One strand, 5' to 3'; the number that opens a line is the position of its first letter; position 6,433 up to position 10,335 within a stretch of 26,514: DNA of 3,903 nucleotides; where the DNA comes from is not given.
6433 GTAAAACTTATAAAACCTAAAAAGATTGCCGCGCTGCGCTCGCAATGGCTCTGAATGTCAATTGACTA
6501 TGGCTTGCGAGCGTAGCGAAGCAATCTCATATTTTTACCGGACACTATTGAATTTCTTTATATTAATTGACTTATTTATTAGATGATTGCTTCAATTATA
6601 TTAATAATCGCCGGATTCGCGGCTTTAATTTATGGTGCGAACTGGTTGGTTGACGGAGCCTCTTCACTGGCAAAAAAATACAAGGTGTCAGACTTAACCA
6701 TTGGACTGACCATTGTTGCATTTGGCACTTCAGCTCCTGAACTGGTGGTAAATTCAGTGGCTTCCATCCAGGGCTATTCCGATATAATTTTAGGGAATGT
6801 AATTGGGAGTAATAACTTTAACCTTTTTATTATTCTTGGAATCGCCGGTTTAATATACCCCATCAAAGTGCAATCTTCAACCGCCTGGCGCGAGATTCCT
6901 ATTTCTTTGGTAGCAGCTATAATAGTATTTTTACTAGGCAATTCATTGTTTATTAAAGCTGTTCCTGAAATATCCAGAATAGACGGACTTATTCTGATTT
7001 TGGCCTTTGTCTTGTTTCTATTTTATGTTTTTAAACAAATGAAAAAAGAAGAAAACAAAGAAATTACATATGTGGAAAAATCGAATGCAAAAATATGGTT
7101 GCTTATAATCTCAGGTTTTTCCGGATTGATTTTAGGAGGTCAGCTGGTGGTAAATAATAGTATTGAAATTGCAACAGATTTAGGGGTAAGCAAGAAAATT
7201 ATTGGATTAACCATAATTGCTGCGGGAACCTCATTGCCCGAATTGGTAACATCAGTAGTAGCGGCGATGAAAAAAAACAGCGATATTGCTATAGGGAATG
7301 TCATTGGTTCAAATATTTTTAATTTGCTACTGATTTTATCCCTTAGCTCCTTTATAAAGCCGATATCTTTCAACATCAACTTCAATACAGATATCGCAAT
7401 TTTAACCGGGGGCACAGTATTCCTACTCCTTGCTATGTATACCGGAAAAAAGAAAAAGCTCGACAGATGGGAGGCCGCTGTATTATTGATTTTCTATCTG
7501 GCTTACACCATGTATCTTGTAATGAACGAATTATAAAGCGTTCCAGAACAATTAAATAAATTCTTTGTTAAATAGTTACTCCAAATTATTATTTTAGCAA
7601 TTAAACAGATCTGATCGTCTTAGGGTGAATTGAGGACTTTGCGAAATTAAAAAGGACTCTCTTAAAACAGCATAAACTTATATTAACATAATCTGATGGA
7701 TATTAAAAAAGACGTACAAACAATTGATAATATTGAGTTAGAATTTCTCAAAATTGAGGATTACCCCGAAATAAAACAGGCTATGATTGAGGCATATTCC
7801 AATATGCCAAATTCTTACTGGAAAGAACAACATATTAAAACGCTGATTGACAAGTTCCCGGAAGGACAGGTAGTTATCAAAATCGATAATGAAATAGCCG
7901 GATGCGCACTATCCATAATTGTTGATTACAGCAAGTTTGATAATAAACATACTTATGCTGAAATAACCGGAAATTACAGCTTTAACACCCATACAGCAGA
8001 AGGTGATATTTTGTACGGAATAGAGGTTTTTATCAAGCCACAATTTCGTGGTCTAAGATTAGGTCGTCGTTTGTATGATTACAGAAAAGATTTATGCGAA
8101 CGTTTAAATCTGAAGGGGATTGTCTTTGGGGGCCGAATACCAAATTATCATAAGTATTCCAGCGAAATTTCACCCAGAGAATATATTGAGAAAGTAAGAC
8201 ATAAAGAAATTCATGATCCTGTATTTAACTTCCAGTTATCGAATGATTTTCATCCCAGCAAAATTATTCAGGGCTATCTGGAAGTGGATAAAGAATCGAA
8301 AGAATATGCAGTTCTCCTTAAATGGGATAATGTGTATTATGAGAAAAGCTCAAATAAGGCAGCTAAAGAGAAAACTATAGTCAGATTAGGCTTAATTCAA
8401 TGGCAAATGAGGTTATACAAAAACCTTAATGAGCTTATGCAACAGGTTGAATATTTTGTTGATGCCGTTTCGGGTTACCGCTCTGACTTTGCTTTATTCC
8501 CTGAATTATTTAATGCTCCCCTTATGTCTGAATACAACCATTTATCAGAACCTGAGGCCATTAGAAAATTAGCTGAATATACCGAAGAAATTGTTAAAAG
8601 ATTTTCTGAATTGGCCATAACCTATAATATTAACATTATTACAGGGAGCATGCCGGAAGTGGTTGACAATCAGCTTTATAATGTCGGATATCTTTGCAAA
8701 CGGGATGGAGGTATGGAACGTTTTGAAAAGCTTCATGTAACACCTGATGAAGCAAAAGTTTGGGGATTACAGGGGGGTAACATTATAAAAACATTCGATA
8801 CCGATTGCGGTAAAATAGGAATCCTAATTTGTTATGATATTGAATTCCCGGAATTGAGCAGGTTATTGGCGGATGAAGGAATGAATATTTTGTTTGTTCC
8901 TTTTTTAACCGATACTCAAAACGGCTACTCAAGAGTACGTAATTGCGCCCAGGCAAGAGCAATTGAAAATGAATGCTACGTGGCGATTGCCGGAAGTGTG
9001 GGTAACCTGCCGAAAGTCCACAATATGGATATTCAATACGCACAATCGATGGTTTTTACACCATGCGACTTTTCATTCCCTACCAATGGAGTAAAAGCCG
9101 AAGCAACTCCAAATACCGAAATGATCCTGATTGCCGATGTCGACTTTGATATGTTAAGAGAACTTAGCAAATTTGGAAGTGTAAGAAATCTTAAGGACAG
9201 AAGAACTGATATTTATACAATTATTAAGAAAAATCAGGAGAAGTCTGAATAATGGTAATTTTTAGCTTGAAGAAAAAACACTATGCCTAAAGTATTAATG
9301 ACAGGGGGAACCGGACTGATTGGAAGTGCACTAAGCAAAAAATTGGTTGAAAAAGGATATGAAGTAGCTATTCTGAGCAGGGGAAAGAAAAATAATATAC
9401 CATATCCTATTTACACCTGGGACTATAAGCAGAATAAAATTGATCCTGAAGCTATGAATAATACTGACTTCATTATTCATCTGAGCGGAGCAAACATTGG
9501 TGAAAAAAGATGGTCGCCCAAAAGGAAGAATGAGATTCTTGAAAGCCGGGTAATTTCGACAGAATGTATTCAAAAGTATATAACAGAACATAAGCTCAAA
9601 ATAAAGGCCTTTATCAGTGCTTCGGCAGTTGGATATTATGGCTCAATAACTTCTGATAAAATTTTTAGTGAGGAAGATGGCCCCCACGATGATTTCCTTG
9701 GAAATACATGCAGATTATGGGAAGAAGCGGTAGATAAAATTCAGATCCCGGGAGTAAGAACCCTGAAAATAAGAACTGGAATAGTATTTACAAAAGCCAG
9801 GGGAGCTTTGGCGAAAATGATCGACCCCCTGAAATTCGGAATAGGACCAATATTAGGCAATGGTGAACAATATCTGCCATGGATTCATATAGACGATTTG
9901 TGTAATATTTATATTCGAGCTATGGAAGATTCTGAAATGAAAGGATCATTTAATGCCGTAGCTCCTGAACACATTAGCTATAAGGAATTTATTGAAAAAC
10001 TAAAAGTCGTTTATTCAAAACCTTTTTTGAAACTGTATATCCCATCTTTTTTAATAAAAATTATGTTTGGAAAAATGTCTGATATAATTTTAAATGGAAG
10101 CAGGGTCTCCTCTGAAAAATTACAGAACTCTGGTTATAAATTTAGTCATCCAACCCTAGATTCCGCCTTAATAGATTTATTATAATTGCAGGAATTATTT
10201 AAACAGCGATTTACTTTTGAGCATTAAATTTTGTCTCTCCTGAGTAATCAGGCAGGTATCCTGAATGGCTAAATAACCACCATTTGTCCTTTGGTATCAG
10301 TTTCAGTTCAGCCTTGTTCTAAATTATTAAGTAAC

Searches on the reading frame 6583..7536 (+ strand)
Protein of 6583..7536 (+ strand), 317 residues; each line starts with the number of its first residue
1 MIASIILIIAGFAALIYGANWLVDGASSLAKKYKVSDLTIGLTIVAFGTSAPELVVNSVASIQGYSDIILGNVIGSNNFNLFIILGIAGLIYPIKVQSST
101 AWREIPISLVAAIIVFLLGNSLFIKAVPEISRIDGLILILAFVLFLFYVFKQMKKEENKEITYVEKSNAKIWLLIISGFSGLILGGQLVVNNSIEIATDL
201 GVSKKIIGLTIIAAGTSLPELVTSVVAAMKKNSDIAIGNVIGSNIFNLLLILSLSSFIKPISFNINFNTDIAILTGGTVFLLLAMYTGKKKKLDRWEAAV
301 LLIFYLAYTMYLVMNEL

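Call 33: search_protein_families(library=pfam, proteins=[window:6583-7536:+], max_evalue=0.00001)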
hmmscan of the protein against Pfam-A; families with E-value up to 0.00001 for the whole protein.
window:6583-7536:+ (317 aa): 1 family
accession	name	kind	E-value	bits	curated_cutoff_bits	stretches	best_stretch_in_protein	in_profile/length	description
PF01699.29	Na_Ca_ex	-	3.7e-67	225.4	24.9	2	171-313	2-150/151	Sodium/calcium exchanger protein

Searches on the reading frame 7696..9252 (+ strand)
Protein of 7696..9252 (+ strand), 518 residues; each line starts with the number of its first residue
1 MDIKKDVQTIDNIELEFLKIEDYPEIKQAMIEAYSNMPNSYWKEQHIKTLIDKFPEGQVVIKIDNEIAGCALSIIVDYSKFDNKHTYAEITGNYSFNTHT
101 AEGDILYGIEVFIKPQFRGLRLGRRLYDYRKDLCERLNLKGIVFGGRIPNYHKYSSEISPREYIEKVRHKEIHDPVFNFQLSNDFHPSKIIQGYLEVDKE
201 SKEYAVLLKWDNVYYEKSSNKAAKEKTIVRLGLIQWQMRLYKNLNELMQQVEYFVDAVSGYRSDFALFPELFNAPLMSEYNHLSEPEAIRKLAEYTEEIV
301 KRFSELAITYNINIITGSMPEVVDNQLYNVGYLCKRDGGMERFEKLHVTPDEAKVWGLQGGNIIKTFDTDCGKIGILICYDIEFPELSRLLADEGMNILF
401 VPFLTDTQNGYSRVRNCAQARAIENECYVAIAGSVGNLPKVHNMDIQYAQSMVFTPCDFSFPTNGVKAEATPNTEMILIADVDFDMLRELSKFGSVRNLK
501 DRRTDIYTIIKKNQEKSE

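Call 33: search_protein_families(library=pfam, proteins=[window:7696-9252:+], max_evalue=0.00001)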
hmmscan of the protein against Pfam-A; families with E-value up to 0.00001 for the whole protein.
window:7696-9252:+ (518 aa): 2 families
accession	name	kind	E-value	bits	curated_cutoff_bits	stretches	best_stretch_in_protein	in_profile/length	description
PF00795.27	CN_hydrolase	-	2e-34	119.5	23.2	1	233-490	4-254/256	Carbon-nitrogen hydrolase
PF00583.31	Acetyltransf_1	-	9.6e-06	26.3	20.7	0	30-143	4-97/116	Acetyltransferase (GNAT) family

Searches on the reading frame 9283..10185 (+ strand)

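Call 33: search_protein_families(library=pfam, proteins=[window:9283-10185:+], max_evalue=0.00001)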
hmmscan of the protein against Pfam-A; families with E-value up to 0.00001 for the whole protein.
window:9283-10185:+ (300 aa): 3 families
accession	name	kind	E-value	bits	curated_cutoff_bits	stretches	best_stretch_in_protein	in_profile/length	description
PF01370.27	Epimerase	-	2.8e-20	73.2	20.9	1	4-127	1-125/240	NAD dependent epimerase/dehydratase family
PF08338.16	DUF1731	-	1.4e-16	60.4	27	1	253-298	1-46/47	Domain of unknown function (DUF1731)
PF16363.11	GDP_Man_Dehyd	-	4.6e-09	36.6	27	0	5-38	1-34/332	GDP-mannose 4,6 dehydratase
